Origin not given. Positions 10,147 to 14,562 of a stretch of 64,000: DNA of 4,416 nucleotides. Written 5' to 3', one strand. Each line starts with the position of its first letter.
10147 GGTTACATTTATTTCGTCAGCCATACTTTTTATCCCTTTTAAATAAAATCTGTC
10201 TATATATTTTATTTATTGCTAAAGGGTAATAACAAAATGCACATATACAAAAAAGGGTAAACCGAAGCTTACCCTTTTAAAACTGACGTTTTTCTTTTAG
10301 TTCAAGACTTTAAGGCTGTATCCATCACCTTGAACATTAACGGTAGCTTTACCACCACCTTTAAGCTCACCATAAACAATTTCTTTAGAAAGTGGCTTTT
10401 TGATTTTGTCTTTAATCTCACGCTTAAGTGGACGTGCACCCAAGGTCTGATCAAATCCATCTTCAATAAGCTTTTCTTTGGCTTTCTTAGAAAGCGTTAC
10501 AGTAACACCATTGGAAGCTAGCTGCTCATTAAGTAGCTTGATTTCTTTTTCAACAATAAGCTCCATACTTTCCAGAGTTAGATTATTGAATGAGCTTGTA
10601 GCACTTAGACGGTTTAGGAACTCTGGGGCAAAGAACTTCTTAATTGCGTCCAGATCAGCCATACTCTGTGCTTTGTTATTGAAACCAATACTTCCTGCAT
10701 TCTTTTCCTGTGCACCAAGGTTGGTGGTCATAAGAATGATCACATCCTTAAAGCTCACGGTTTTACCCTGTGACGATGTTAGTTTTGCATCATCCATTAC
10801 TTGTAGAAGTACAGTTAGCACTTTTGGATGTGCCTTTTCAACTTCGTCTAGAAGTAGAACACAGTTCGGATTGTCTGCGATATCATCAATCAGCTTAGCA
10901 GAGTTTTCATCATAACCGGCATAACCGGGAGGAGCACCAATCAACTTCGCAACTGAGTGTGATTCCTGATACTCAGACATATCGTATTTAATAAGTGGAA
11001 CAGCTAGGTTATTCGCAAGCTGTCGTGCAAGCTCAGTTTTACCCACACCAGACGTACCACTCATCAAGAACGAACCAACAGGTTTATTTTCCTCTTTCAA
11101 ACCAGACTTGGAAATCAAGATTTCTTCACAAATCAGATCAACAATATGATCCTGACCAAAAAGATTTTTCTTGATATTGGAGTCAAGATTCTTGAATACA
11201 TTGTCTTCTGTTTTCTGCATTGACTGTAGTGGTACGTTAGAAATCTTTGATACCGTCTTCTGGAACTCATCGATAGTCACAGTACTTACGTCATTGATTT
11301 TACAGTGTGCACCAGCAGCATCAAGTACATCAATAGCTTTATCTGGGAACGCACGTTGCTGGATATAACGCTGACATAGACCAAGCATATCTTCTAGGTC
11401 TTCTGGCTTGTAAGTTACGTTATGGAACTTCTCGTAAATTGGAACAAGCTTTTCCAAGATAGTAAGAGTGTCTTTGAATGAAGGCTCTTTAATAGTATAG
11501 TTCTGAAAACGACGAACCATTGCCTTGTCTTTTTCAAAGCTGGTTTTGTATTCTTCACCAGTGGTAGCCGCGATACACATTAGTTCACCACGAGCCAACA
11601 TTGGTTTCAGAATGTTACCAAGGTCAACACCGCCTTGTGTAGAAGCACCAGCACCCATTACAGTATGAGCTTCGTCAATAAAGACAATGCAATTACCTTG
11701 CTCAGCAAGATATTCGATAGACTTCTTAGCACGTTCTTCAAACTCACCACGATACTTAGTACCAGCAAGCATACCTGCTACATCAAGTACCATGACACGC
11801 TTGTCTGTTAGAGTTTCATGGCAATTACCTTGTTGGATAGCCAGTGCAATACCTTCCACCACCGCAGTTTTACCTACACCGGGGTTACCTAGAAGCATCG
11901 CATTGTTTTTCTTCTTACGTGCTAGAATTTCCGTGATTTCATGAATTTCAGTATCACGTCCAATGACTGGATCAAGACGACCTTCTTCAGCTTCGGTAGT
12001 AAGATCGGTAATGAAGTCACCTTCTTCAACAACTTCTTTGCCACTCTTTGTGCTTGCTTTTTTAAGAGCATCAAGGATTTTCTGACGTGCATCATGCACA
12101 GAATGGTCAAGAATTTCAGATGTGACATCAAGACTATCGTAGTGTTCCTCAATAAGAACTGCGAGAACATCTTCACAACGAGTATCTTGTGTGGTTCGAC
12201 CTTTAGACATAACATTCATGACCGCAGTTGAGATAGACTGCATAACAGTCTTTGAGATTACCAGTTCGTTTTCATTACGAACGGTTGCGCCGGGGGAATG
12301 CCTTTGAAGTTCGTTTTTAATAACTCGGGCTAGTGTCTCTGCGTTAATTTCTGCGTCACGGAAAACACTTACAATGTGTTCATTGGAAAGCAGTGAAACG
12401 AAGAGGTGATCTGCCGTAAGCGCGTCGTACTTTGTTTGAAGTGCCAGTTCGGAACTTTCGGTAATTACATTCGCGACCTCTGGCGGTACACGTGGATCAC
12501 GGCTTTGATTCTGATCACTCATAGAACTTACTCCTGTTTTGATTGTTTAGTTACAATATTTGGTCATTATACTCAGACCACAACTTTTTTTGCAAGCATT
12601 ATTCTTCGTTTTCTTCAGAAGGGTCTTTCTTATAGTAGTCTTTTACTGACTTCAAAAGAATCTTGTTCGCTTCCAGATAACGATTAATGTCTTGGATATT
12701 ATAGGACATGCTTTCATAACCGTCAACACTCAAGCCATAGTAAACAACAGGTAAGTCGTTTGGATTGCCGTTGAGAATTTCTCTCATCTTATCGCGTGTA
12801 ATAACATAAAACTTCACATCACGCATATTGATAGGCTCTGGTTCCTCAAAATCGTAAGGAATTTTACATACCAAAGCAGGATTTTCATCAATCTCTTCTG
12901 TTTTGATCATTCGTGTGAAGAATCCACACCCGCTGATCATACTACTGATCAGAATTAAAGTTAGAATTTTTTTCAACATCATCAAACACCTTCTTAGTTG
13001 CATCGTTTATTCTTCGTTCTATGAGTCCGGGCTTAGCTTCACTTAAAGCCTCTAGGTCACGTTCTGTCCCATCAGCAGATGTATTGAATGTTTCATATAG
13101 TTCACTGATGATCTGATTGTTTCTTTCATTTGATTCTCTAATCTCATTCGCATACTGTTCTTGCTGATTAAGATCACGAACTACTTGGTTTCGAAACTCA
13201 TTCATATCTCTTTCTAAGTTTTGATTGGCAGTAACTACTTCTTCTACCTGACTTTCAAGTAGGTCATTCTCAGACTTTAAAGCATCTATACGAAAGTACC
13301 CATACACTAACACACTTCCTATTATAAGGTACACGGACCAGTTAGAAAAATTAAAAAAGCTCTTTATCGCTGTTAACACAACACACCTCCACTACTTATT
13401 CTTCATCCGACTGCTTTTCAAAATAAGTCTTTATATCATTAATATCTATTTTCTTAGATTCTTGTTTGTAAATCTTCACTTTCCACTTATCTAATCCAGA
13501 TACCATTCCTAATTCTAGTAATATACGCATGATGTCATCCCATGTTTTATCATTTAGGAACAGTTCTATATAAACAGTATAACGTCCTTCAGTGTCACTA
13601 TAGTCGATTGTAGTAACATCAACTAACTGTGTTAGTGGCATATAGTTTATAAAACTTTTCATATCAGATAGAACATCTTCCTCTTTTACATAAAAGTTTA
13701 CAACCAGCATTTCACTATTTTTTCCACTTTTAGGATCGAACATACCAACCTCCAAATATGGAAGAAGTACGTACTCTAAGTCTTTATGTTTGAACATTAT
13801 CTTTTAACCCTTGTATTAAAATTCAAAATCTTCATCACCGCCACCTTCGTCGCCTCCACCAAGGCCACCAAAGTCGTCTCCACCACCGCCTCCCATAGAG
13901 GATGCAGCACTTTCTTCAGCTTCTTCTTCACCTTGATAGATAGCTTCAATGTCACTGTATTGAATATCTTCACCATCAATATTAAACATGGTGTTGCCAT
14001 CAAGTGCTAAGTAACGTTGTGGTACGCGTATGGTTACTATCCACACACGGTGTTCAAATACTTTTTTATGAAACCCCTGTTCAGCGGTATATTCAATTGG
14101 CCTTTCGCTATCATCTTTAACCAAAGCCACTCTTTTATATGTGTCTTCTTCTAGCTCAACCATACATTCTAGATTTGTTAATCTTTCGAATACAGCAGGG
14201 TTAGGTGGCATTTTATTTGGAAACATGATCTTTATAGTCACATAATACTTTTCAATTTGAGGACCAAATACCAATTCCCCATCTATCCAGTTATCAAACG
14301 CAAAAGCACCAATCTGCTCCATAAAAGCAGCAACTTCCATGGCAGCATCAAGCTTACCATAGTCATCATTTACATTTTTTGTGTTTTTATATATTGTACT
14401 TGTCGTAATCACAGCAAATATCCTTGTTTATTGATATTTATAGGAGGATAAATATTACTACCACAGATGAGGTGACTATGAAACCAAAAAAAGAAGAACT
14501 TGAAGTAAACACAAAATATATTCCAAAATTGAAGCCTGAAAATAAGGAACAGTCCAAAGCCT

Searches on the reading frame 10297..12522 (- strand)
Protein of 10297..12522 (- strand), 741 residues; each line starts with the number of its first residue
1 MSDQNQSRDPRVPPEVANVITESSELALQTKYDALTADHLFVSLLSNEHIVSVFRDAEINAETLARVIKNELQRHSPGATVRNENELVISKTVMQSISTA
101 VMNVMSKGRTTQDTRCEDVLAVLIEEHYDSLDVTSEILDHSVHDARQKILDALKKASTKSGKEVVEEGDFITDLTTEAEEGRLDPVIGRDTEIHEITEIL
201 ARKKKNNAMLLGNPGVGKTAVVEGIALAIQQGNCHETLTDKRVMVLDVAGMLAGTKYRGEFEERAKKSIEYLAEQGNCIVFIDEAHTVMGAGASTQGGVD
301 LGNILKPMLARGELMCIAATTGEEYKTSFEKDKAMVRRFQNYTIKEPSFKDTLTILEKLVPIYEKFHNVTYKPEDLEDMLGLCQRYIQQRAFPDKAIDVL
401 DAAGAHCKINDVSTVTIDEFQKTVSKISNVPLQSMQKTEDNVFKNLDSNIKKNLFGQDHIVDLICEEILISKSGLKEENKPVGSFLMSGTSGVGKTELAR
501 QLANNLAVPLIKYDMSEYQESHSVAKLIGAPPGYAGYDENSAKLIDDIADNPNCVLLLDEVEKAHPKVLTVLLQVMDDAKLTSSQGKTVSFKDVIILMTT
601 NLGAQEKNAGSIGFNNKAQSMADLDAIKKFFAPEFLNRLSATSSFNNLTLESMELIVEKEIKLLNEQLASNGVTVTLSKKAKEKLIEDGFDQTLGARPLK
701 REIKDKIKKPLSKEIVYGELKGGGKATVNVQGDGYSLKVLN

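Call 107: search_protein_families(library=phrogs, proteins=[window:10297-12522:-], max_evalue=0.001)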
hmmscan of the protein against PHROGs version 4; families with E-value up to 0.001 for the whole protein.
window:10297-12522:- (741 aa): 19 families
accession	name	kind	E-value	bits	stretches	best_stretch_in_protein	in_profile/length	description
phrog_4871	-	other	2.4e-243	811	1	10-738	6-755/764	ATP-dependent protease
phrog_4339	-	unknown function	9.7e-17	62.3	1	486-520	55-89/552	-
phrog_10401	-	other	1.2e-16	61.6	2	478-563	457-529/667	ATPase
phrog_3757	-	unknown function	2e-16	61.4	2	479-561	123-193/367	-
phrog_168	-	DNA, RNA and nucleotide metabolism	4.6e-14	53.8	2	483-601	43-138/314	clamp loader of DNA polymerase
phrog_249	-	moron, auxiliary metabolic gene and host takeover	1.7e-13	51.7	1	466-601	123-244/380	porphyrin biosynthesis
phrog_1297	-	other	1.4e-10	41.7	1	485-581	28-128/356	ATPase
phrog_5846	-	DNA, RNA and nucleotide metabolism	6.1e-10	39.9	0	456-516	20-72/380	clamp loader of DNA polymerase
phrog_8638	-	unknown function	1e-09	38.5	1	485-565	308-377/568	-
phrog_3277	-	DNA, RNA and nucleotide metabolism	2.6e-09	38.1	1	198-284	3-86/168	DnaC-like helicase loader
phrog_11838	-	DNA, RNA and nucleotide metabolism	2.2e-07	31.4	0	485-567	43-113/420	clamp loader of DNA polymerase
phrog_16448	-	other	4.7e-07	29.5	1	484-595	451-562/680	ATPase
phrog_7998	-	unknown function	4.3e-05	23.8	0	485-563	43-129/339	-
phrog_19600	-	other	6.3e-05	23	0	180-241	58-117/447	ATPase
phrog_7485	-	unknown function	6.8e-05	23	0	484-601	229-338/430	-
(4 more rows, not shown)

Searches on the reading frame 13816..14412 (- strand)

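Call 107: search_protein_families(library=phrogs, proteins=[window:13816-14412:-], max_evalue=0.001)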
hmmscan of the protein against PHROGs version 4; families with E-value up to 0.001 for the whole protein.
window:13816-14412:- (198 aa): 1 family
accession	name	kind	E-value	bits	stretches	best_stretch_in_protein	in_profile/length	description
phrog_12928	-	head and packaging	6.6e-38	131.3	1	3-168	2-169/186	virion structural protein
